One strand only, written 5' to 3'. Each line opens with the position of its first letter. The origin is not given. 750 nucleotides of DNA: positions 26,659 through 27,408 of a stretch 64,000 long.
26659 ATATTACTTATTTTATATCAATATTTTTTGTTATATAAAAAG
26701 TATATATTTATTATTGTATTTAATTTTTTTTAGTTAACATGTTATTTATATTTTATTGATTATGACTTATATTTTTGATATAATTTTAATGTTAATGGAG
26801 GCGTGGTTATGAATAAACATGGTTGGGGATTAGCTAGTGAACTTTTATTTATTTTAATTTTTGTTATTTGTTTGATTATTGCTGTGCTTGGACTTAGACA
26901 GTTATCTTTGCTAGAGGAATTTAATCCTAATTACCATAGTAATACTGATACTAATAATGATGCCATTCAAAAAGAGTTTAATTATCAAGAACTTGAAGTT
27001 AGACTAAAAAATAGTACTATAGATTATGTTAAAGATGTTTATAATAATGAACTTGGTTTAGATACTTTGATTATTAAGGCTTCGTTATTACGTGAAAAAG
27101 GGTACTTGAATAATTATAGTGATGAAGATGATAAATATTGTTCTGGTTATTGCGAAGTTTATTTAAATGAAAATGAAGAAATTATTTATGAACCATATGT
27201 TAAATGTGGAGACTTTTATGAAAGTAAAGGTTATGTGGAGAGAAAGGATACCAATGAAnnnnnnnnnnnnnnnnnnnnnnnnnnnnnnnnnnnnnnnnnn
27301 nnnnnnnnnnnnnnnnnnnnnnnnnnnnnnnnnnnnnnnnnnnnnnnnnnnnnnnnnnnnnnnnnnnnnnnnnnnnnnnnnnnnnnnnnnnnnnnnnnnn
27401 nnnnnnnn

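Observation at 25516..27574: Cluster of four pilin-like small proteins with C-terminal Cys pairs immediately upstream of ftsA-ftsZ, without any pilus assembly genes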

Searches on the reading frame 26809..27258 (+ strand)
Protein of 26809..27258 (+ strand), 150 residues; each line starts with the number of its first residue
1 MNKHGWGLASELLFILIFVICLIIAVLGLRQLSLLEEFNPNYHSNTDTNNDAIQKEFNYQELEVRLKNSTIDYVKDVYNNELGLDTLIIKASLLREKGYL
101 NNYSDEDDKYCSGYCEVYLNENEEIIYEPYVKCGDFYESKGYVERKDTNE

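Call 7: search_protein_families(library=pfam, proteins=[window:26809-27258:+], max_evalue=1)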
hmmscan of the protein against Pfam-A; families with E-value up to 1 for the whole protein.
window:26809-27258:+ (150 aa): 0 families

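Call 8: search_protein_families(library=ncbifam, proteins=[window:26809-27258:+], max_evalue=1)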
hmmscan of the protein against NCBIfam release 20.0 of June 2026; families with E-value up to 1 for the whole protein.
window:26809-27258:+ (150 aa): 0 families

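Call 14: find_homologous_proteins(query=window:26809-27258:+, max_evalue=0.01)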
Query window:26809-27258:+ (150 aa): 12 proteins with E <= 0.01 among 31 candidates.
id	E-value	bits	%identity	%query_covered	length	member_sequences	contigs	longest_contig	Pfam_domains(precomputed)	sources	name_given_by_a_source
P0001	9.9e-86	303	88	100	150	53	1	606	-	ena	-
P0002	9.0e-83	294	87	100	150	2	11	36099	-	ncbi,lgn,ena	-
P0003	2.5e-82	292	85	100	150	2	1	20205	-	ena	-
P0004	5.8e-82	291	85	100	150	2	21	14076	-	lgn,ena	-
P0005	1.1e-81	290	85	100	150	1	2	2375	-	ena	-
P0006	2.2e-81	289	84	100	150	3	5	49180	-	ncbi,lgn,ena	-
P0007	4.6e-81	288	84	100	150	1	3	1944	-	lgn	-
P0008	3.4e-77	275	80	100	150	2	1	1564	-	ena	-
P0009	7.8e-73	261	76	100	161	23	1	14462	-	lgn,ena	-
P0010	1.6e-66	241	69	100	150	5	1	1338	-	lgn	-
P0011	7.2e-51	190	63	100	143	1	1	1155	-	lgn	-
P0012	9.7e-37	144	52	100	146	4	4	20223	-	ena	-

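Call 15: find_encoding_contigs(protein=P0012, flank=10000, max_places=3)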
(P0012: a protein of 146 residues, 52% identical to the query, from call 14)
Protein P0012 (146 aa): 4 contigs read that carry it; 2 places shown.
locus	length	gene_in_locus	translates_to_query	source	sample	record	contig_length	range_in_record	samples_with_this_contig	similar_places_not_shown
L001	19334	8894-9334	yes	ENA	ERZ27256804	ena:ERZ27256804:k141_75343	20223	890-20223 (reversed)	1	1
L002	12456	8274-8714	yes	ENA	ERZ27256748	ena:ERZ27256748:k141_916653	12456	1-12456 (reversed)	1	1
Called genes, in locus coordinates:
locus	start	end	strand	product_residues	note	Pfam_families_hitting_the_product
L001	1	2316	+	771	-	?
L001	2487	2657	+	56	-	PF00471:Ribosomal_L33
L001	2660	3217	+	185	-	PF08207:EFP_N, PF01132:EFP, PF09285:Elong-fact-P_C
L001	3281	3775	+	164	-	PF12685:SpoIIIAH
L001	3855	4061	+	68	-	PF00196:GerE, PF04545:Sigma70_r4 (weak), PF08281:Sigma70_r4_2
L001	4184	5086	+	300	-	PF10646:Germane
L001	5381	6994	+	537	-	-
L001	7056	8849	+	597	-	PF01425:Amidase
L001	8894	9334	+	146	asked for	-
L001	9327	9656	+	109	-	-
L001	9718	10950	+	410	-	PF11104:PilM_2 (faint), PF02491:SHS2_FTSA, PF06723:MreB_Mbl (weak), PF14450:FtsA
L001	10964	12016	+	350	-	PF00091:Tubulin, PF12327:FtsZ_C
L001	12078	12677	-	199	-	PF00163:Ribosomal_S4, PF01479:S4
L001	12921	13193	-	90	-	PF06949:DUF1292 (weak)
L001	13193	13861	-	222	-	-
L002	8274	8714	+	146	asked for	-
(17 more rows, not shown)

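Call 16: find_encoding_contigs(protein=P0006, flank=10000, max_places=3)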
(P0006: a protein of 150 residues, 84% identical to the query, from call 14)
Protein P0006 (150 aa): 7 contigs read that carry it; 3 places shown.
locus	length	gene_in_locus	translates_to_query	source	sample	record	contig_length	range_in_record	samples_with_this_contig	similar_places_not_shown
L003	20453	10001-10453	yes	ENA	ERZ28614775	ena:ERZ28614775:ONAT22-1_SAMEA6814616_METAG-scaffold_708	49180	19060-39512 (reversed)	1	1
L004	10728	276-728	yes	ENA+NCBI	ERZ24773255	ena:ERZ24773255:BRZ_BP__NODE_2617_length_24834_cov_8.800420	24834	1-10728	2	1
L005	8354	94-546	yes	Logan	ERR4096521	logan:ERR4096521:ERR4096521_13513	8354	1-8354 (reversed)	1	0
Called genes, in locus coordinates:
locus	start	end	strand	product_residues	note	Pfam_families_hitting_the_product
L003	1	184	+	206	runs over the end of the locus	-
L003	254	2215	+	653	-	PF00456:Transketolase_N, PF02779:Transket_pyr, PF22613:Transketolase_C_1, PF02780:Transketolase_C (weak)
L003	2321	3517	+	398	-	PF01637:ATPase_2 (weak), PF13173:AAA_14, PF13635:DUF4143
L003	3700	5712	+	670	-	PF01751:Toprim, PF01131:Topoisom_bac, PF01396:Zn_ribbon_Top1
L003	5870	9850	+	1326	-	PF19789:DUF6273 (faint)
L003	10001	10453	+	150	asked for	-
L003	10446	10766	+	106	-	-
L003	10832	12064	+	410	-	PF11104:PilM_2 (faint), PF02491:SHS2_FTSA, PF06723:MreB_Mbl (weak), PF14450:FtsA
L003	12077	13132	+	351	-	PF00091:Tubulin, PF12327:FtsZ_C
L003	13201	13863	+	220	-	PF02661:Fic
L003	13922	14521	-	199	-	PF00163:Ribosomal_S4, PF01479:S4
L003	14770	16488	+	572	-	PF06160:EzrA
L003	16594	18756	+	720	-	PF17854:FtsK_alpha, PF01580:FtsK_SpoIIIE, PF09397:FtsK_gamma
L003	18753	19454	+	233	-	PF01048:PNP_UDP_1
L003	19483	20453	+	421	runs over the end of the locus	PF05193:Peptidase_M16_C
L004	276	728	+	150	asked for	-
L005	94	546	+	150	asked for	-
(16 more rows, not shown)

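Call 41: predict_structure(alignment_id=A5)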
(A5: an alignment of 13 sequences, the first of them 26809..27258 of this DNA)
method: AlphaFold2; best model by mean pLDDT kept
length: 150 residues; sequences in the alignment: 13
mean_pLDDT: 75.5   pTM: 0.59
mean pLDDT of the five models: 75.5, 69.8, 64.0, 52.9, 51.2
residues with pLDDT >= 90: 47; 70-90: 59; 50-70: 15; < 50: 29
segments of 3 or more residues with pLDDT < 50: 1-3, 31-55
pLDDT, mean of each block of 10 residues (from residue 1): 56 86 74 42 36 58 94 92 82 94 83 92 92 84 68
secondary structure, 60 per line:
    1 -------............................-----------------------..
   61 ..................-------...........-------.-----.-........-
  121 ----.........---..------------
elements in order: H8-35 H59-78 E86-90 H91-96 E112-119 E125-133

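Call 70: find_related_loci(query=A5, collection=metagenome_contigs, flank=4000)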
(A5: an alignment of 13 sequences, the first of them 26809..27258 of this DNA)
Query A5 (150 aa) in metagenome_contigs; peptide patterns used: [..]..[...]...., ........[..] (x = any residue, [..] = any of these).
127 stretches matched a pattern; 64 encode a relative of the query (tblastn E <= 1e-3); 64 distinct loci.
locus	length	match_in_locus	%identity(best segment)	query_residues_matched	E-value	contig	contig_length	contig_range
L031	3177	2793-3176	67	1-128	1e-50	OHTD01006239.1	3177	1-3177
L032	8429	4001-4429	46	1-147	3e-33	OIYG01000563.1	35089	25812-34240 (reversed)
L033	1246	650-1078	46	1-147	2e-33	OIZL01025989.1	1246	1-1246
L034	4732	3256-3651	46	1-144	5e-29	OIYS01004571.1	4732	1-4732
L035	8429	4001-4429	43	1-147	8e-29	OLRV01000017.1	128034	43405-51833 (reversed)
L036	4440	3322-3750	43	1-147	8e-29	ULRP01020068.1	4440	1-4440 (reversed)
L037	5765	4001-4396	45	1-144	1e-28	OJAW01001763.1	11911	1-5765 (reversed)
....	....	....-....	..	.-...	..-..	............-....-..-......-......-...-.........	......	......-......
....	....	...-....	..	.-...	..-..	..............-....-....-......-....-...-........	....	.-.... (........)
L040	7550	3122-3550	43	1-147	2e-28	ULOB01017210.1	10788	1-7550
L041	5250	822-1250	43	1-147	2e-28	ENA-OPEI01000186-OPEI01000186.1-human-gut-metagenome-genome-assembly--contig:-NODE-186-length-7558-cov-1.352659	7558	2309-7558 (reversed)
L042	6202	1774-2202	43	1-147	2e-28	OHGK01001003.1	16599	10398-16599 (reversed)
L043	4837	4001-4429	43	1-147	3e-28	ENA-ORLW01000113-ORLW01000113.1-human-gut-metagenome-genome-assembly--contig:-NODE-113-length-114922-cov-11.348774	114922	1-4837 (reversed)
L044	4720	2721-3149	43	1-147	3e-28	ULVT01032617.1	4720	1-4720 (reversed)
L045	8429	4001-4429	43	1-147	2e-28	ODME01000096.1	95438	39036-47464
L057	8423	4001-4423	36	1-147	1e-23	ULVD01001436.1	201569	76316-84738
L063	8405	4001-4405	39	1-142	1e-22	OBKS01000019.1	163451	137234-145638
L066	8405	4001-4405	36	1-144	2e-22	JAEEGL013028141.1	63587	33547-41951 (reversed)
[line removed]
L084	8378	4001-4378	34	1-142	6e-13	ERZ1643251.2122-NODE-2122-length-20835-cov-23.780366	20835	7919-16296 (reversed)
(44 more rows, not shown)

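Call 76: search_protein_families(library=pfam, proteins=[L066:2585-3658:+, L066:3618-3953:+, L066:4783-5562:+, L066:5603-6748:+, L066:6770-7417:+, L066:7498-7998:+, L066:850-2517:-, L070:2378-3943:+, L084:3678-3944:+, L084:4770-7316:-], max_evalue=0.001)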
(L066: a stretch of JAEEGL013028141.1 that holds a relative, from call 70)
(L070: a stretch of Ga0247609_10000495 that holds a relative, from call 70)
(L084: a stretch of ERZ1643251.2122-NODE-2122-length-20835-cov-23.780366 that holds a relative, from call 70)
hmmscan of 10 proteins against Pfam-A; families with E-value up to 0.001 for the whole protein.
L066:2585-3658:+ (358 aa): 14 families
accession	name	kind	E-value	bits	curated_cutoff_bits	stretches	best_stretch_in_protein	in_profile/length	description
PF00448.28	SRP54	-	3.8e-75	252.3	22.7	1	157-355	2-195/196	SRP54-type protein, GTPase domain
PF02881.24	SRP54_N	-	9.1e-17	61.5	22.4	1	79-135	11-75/75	SRP54-type protein, helical bundle domain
PF03308.22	MeaB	-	3.4e-06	26.7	23.1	1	147-193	24-70/273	Methylmalonyl Co-A mutase-associated GTPase MeaB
PF13604.12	AAA_30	-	6.4e-05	23.2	27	1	156-249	18-100/191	AAA domain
PF13614.12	AAA_31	-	0.00012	22.5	27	0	166-194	12-40/177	AAA domain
PF00465.25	Fe-ADH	-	0.00013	22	31.3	0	171-242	9-85/168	Iron-containing alcohol dehydrogenase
PF01656.29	CbiA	-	0.00014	22.3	25.4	1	166-326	9-100/125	CobQ/CobB/MinD/ParA nucleotide binding domain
PF02374.21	ArsA_ATPase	-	0.00014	21.6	24.3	1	157-193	2-38/305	Anion-transporting ATPase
PF01583.26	APS_kinase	-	0.00017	22.1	21.1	1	157-203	3-49/152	Adenylylsulphate kinase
PF00004.35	AAA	-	0.00022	22.1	21.2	1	159-269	1-92/131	ATPase family associated with various cellular activities (AAA)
PF13401.12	AAA_22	-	0.00026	21.8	27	1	157-262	6-107/130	AAA domain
PF13479.12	AAA_24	-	0.00027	21.3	27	1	157-264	3-89/195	AAA domain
PF13207.12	AAA_17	-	0.00033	21.4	27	1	162-261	1-94/136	AAA domain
PF03266.21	NTPase_1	-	0.0004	20.7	23.9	0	162-188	5-31/168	NTPase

L066:3618-3953:+ (112 aa): 3 families
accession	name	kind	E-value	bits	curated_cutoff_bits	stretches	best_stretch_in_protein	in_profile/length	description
PF04297.20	UPF0122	-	1.2e-21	77.3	22.7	1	17-105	2-90/101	Putative helix-turn-helix protein, YlxM / p13 like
PF04545.22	Sigma70_r4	-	1e-06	28.6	24.1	1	33-71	5-43/50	Sigma-70, region 4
PF08281.18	Sigma70_r4_2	-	0.00084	19.4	25.7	0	32-69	10-47/54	Sigma-70, region 4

L066:4783-5562:+ (260 aa): 2 families
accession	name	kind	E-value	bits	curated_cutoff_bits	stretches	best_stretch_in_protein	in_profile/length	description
PF01145.31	Band_7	-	6.5e-40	137.5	23.6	1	22-191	2-175/176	SPFH domain / Band 7 family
PF13421.11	Band_7_1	-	4.7e-06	26.8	24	1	113-175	143-207/211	SPFH domain-Band 7 family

L066:5603-6748:+ (382 aa): 3 families
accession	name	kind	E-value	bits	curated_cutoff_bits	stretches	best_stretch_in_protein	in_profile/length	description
PF00768.25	Peptidase_S11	-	2.5e-79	266.6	27.6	1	26-250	10-238/239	D-alanyl-D-alanine carboxypeptidase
PF13354.11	Beta-lactamase2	-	1e-09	38.5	22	1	45-178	15-147/214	Beta-lactamase enzyme family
PF07943.18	PBP5_C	-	4e-06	27.3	21.2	1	270-359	1-91/91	Penicillin-binding protein 5, C-terminal domain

L066:6770-7417:+ (216 aa): 1 family
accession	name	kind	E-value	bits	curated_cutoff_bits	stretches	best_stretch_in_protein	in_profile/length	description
PF01226.23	Form_Nir_trans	-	1.1e-34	120.3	34.6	1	13-208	17-235/240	Formate/nitrite transporter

L066:7498-7998:+ (167 aa): 0 families

L066:850-2517:- (555 aa): 5 families
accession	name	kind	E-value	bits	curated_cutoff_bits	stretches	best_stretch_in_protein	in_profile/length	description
PF22505.1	RNase_J_b_CASP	-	3e-49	166.4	27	1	223-346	2-126/126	Ribonuclease J, beta-CASP domain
PF17770.6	RNase_J_C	-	6.3e-21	75.7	23.8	1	453-554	1-102/102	Ribonuclease J C-terminal domain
PF00753.33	Lactamase_B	-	7.2e-11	42.8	22.7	1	16-123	2-109/196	Metallo-beta-lactamase superfamily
PF07521.17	RMMBL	-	5.5e-10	39.5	21.6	1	360-402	9-52/63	Zn-dependent metallo-hydrolase RNA specificity domain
PF12706.13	Lactamase_B_2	-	1.3e-06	28.6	27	1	54-164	18-144/200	Beta-lactamase superfamily domain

L070:2378-3943:+ (522 aa): 9 families
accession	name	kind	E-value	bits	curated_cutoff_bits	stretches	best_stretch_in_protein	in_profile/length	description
PF00004.35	AAA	-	6.6e-19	69.1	21.2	1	305-428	1-123/131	ATPase family associated with various cellular activities (AAA)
PF17866.7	AAA_lid_6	-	2.2e-13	50.5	24.3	1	459-516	1-60/60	AAA lid domain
PF07728.20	AAA_5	-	2.6e-06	28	22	1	304-377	1-78/139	AAA domain (dynein-related subfamily)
PF01078.27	Mg_chelatase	-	1e-05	25.5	20.3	1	304-346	24-63/207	Magnesium chelatase, subunit ChlI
PF00493.29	MCM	-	2.3e-05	24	23.3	1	252-380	7-136/224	MCM P-loop domain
PF00910.28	RNA_helicase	-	3.4e-05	24.7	21.5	0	306-395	2-86/105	RNA helicase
PF13401.12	AAA_22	-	3.8e-05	24.4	27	0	304-409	7-122/130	AAA domain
PF14532.12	Sigma54_activ_2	-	6.1e-05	23.7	25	0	295-406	16-106/138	Sigma-54 interaction domain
PF05496.18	RuvB_N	-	0.00045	20.4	27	1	265-378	5-97/159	Holliday junction DNA helicase RuvB P-loop domain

L084:3678-3944:+ (89 aa): 0 families

L084:4770-7316:- (848 aa): 5 families
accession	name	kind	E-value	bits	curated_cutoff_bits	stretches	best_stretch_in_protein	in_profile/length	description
PF00005.33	ABC_tran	-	1.3e-35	123.4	25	1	20-168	1-136/137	ABC transporter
PF02687.27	FtsX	-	1.2e-17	64.5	25.5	1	723-841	3-120/120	FtsX-like permease C-terminal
PF13304.12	AAA_21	-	1e-06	29.5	27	0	146-201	242-302/304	AAA domain, putative AbiEii toxin, Type IV TA system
PF02463.25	SMC_N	-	1.9e-05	24.7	40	1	29-206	23-206/220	RecF/RecN/SMC N terminal domain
PF04851.21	ResIII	-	0.00056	20.3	22.5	0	146-250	7-111/164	Type III restriction enzyme, res subunit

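Call 77: search_protein_families(library=pfam, proteins=[L035:1267-1803:+, L035:4891-5784:+, L035:6131-6670:+, L035:6742-7323:+, L035:7343-8425:+, L057:1-816:+, L057:5794-7050:+, L057:7057-8418:+, L063:6854-8392:-], max_evalue=0.001)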
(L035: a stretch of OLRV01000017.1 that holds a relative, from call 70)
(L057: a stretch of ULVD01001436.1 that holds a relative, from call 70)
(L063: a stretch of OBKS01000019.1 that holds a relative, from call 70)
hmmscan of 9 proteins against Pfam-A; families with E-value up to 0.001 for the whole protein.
L035:1267-1803:+ (179 aa): 1 family
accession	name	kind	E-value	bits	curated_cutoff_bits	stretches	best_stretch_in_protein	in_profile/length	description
PF01966.28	HD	-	6e-09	36.6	22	1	36-151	2-113/116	HD domain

L035:4891-5784:+ (298 aa): 2 families
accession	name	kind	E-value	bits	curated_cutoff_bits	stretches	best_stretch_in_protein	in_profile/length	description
PF17761.7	DUF1016_N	-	3.7e-25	89.1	32.8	1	13-139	6-137/137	DUF1016 N-terminal domain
PF06250.17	YhcG_C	-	6.3e-24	85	32.5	1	170-287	14-138/157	YhcG PDDEXK nuclease domain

L035:6131-6670:+ (180 aa): 1 family
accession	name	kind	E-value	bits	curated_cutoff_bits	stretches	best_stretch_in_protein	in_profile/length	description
PF10628.14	CotE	-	5e-43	147.1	25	1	5-167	2-168/177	Outer spore coat protein E (CotE)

L035:6742-7323:+ (194 aa): 5 families
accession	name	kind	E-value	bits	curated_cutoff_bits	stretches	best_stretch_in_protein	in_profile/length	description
PF01926.29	MMR_HSR1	-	5.8e-20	71.9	21.9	1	26-143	2-113/113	50S ribosome-binding GTPase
PF03193.22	RsgA_GTPase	-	9.2e-08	32.5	30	1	27-79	110-168/174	RsgA GTPase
PF02421.24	FeoB_N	-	1.8e-06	28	27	1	26-186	3-153/156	Ferrous iron transport protein B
PF00350.29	Dynamin_N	-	4.4e-06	27.3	27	0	28-52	3-27/168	Dynamin family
PF10662.15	PduV-EutP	-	0.00068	19.9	21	0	27-190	5-142/143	Ethanolamine utilisation - propanediol utilisation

L035:7343-8425:+ (361 aa): 1 family
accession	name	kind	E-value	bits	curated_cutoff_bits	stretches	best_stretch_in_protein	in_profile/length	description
PF04055.27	Radical_SAM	-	3.2e-05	24.6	29.5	1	45-195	2-137/166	Radical SAM superfamily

L057:1-816:+ (272 aa): 2 families
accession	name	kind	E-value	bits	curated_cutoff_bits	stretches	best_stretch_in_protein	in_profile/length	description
PF00149.33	Metallophos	-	2.2e-08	35.2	21.5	1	53-163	2-72/191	Calcineurin-like phosphoesterase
PF12850.12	Metallophos_2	-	1.1e-07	32.4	27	1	53-211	2-125/154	Calcineurin-like phosphoesterase superfamily domain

L057:5794-7050:+ (419 aa): 2 families
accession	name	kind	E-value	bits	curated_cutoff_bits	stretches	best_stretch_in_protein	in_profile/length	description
PF09851.14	SHOCT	-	2.7e-09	36.9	27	1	390-417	1-28/28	Short C-terminal domain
PF13421.11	Band_7_1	-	1.2e-06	28.7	24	1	60-193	5-122/211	SPFH domain-Band 7 family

L057:7057-8418:+ (454 aa): 2 families
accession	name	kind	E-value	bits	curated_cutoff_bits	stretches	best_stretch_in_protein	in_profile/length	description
PF08271.17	Zn_Ribbon_TF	-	0.00014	21.8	29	1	37-60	2-25/43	TFIIB zinc-binding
PF06467.20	zf-FCS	-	0.00034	20.8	22.4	0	118-135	3-21/39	MYM-type Zinc finger with FCS sequence motif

L063:6854-8392:- (512 aa): 0 families
